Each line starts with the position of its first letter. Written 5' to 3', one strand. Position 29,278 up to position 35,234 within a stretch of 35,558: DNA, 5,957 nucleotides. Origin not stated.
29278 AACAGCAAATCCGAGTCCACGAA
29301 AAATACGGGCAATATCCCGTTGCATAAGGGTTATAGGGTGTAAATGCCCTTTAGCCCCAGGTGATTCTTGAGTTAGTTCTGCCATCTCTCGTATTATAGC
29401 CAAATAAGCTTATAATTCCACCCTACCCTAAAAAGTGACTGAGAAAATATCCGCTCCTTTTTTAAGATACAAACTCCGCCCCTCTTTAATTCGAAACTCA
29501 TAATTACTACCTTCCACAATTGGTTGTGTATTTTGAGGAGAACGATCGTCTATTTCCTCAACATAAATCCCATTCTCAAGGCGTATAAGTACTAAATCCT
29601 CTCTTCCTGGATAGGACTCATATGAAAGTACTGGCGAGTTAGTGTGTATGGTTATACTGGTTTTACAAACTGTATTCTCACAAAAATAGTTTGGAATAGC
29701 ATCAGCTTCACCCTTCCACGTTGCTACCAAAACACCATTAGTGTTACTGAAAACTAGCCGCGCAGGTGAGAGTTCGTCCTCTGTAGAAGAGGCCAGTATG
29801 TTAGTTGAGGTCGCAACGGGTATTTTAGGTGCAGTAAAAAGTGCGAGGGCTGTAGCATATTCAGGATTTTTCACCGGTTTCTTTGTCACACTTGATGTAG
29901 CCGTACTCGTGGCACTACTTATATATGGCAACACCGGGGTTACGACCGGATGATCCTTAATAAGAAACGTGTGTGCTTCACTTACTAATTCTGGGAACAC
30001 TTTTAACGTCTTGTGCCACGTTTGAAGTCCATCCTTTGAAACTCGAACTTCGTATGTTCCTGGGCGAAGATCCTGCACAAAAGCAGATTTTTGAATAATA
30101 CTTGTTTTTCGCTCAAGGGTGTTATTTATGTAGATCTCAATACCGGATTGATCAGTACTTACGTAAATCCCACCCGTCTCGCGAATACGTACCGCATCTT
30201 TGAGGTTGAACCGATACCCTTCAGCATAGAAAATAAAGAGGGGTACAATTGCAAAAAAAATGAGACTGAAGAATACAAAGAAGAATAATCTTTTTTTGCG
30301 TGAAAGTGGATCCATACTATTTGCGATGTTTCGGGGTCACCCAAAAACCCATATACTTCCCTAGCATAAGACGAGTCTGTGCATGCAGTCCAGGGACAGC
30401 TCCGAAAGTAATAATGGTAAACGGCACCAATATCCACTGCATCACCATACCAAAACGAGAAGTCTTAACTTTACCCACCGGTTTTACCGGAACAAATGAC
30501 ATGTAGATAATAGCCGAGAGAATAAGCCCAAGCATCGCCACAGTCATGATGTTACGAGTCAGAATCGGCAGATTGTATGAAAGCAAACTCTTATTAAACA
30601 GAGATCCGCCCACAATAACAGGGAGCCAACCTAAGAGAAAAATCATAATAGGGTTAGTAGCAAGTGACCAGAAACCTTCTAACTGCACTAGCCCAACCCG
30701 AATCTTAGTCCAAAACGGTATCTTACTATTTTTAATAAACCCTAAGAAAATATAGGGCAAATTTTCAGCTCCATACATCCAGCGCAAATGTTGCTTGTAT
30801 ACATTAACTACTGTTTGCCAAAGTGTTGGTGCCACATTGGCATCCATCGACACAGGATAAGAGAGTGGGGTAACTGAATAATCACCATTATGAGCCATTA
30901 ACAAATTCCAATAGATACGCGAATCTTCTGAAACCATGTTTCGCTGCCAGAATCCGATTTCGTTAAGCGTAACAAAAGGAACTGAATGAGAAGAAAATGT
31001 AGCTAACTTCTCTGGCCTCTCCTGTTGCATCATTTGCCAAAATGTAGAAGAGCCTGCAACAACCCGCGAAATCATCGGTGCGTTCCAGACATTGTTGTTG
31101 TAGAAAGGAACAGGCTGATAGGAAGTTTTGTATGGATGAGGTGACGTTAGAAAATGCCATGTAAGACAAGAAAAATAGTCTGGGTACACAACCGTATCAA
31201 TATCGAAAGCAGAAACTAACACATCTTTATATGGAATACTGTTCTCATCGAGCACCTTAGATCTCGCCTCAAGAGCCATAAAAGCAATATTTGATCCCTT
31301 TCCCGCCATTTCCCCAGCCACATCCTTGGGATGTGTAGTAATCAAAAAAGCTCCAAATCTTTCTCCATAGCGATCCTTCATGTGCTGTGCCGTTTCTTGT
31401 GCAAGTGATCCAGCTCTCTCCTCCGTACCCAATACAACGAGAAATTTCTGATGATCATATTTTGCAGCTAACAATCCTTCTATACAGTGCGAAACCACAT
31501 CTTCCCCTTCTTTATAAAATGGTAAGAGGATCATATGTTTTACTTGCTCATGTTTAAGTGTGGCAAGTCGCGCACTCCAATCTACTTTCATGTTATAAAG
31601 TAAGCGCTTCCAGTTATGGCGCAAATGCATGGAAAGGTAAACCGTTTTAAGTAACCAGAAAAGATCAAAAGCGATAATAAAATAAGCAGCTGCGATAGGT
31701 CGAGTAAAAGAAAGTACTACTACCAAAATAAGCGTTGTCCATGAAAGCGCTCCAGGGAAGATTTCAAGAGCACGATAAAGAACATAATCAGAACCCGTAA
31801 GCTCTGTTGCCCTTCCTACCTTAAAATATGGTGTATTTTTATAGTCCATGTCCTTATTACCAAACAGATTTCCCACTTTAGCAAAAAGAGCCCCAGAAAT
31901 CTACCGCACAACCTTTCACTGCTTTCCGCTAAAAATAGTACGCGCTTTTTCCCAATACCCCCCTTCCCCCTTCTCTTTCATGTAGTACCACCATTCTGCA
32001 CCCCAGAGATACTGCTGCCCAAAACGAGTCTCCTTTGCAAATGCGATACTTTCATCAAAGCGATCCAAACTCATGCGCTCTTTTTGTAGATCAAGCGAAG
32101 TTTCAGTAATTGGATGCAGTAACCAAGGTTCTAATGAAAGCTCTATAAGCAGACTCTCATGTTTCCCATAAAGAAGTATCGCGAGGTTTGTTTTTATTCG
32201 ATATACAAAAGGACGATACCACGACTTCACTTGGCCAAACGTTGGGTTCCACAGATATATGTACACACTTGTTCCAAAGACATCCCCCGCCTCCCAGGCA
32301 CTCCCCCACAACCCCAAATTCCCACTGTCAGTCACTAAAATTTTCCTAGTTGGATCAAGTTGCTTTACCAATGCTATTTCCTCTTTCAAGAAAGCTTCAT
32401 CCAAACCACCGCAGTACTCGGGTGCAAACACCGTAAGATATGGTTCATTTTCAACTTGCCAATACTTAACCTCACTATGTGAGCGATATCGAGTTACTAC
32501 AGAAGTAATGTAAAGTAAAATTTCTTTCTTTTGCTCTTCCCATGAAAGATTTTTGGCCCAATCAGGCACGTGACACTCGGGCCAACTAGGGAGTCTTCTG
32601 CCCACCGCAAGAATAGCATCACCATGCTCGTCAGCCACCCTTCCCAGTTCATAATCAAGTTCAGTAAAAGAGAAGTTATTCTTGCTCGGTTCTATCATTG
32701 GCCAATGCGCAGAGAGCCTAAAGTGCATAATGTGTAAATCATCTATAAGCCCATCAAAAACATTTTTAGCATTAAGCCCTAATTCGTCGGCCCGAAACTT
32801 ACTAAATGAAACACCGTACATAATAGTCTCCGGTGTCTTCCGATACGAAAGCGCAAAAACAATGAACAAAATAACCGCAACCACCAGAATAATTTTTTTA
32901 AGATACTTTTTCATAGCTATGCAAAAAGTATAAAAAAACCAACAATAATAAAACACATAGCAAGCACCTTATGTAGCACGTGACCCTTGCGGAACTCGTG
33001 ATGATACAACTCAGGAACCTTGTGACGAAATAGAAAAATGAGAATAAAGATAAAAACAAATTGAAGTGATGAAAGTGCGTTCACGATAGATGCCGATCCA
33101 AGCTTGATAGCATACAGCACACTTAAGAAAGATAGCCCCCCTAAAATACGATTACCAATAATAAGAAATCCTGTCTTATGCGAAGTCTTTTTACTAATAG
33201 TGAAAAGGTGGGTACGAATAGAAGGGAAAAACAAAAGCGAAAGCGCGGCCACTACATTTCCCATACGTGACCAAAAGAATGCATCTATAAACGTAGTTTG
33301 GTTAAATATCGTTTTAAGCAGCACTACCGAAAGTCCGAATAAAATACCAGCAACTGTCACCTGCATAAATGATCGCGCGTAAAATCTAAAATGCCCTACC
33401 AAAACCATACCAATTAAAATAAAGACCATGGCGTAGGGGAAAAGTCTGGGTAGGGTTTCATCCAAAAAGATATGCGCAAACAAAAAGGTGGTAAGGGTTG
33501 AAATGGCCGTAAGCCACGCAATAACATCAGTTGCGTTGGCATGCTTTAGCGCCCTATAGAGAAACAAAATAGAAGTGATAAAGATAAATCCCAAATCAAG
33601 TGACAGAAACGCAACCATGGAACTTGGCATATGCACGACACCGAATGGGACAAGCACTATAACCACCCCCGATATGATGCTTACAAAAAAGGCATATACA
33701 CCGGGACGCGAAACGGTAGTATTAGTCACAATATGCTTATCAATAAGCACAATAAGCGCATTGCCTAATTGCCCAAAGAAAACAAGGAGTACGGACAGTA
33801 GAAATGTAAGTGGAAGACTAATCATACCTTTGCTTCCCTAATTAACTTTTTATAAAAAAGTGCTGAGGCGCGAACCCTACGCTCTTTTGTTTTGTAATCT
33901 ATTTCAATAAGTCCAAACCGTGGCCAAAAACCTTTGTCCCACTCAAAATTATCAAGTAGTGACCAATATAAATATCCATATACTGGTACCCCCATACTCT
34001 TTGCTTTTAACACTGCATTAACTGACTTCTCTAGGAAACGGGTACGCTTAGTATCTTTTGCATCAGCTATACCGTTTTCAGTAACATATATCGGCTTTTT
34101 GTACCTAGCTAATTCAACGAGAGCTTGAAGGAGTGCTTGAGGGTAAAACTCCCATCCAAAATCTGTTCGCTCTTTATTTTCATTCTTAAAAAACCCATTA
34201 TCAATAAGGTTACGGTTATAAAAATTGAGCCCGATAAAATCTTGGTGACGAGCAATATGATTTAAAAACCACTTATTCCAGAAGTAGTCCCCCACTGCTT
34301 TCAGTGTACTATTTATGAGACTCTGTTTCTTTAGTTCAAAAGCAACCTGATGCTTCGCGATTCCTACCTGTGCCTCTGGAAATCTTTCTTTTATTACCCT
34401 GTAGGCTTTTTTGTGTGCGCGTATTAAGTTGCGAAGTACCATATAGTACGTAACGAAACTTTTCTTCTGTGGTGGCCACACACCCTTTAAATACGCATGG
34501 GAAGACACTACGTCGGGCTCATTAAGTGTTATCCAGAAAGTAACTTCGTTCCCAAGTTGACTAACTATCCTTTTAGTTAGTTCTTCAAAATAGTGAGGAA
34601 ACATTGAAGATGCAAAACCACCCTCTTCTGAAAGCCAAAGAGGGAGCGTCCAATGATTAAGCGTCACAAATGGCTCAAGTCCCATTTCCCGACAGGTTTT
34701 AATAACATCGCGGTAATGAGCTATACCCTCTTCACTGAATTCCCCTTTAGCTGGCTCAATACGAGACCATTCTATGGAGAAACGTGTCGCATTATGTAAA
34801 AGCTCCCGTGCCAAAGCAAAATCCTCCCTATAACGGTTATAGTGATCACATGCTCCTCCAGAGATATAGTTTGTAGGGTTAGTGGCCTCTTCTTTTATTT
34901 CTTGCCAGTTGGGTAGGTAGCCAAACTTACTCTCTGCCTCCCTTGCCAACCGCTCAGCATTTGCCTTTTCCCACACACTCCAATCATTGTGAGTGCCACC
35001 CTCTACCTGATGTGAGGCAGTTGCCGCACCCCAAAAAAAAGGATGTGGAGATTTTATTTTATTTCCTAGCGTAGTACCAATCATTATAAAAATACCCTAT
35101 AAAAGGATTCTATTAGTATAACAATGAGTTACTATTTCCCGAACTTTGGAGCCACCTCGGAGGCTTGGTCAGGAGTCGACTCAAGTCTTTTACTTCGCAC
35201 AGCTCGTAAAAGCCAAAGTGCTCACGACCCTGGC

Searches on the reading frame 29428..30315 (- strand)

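Call 69: search_protein_families(library=pfam, proteins=[window:29428-30315:-], max_evalue=0.001)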
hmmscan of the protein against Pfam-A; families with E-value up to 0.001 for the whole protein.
window:29428-30315:- (295 aa): 1 family
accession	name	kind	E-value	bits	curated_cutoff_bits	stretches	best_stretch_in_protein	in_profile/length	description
PF08308.17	PEGA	-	2.8e-05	24.4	20.8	1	48-109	2-58/71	PEGA domain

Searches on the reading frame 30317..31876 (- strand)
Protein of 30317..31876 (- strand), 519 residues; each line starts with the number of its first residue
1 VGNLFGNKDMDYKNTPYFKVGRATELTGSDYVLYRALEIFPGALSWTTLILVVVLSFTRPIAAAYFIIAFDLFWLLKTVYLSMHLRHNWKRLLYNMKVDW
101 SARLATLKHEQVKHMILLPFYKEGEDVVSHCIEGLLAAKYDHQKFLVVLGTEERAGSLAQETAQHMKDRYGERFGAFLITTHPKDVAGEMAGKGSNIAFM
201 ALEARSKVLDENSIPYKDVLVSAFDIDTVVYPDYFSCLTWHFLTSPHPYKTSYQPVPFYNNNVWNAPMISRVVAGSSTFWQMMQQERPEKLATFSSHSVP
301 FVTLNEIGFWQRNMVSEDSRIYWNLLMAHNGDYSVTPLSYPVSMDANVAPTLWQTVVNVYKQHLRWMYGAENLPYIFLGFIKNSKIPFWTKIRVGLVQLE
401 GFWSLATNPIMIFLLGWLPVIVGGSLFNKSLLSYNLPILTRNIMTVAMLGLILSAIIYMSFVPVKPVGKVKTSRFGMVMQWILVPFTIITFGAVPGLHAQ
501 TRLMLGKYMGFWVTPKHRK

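Call 69: search_protein_families(library=pfam, proteins=[window:30317-31876:-], max_evalue=0.001)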
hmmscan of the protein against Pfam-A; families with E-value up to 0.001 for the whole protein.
window:30317-31876:- (519 aa): 1 family
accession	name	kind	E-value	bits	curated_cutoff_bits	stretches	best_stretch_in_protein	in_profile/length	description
PF13632.12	Glyco_trans_2_3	-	1.1e-08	35.5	27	1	225-445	6-185/198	Glycosyl transferase family group 2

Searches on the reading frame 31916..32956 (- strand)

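Call 69: search_protein_families(library=pfam, proteins=[window:31916-32956:-], max_evalue=0.001)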
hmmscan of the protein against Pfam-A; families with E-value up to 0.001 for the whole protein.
window:31916-32956:- (346 aa): 2 families
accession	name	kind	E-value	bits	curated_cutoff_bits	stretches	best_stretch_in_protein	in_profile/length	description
PF02449.21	Glyco_hydro_42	-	8.2e-07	29.1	21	0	145-189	111-154/376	Beta-galactosidase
PF00331.26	Glyco_hydro_10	-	2.4e-05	24.2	22.1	1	84-172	46-129/311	Glycosyl hydrolase family 10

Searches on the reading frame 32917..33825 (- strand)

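Call 69: search_protein_families(library=pfam, proteins=[window:32917-33825:-], max_evalue=0.001)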
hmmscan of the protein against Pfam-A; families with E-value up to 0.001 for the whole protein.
window:32917-33825:- (302 aa): 1 family
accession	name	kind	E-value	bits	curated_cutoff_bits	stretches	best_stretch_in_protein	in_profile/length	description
PF00892.27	EamA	-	1.1e-05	26.2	28.2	0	157-274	8-118/135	EamA-like transporter family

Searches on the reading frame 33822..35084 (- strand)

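Call 69: search_protein_families(library=pfam, proteins=[window:33822-35084:-], max_evalue=0.001)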
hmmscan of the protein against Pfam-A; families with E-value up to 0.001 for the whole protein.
window:33822-35084:- (420 aa): 1 family
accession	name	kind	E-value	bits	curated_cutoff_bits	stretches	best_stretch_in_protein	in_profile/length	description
PF00232.24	Glyco_hydro_1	-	3.8e-85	286.5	22.6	2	13-278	6-254/453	Glycosyl hydrolase family 1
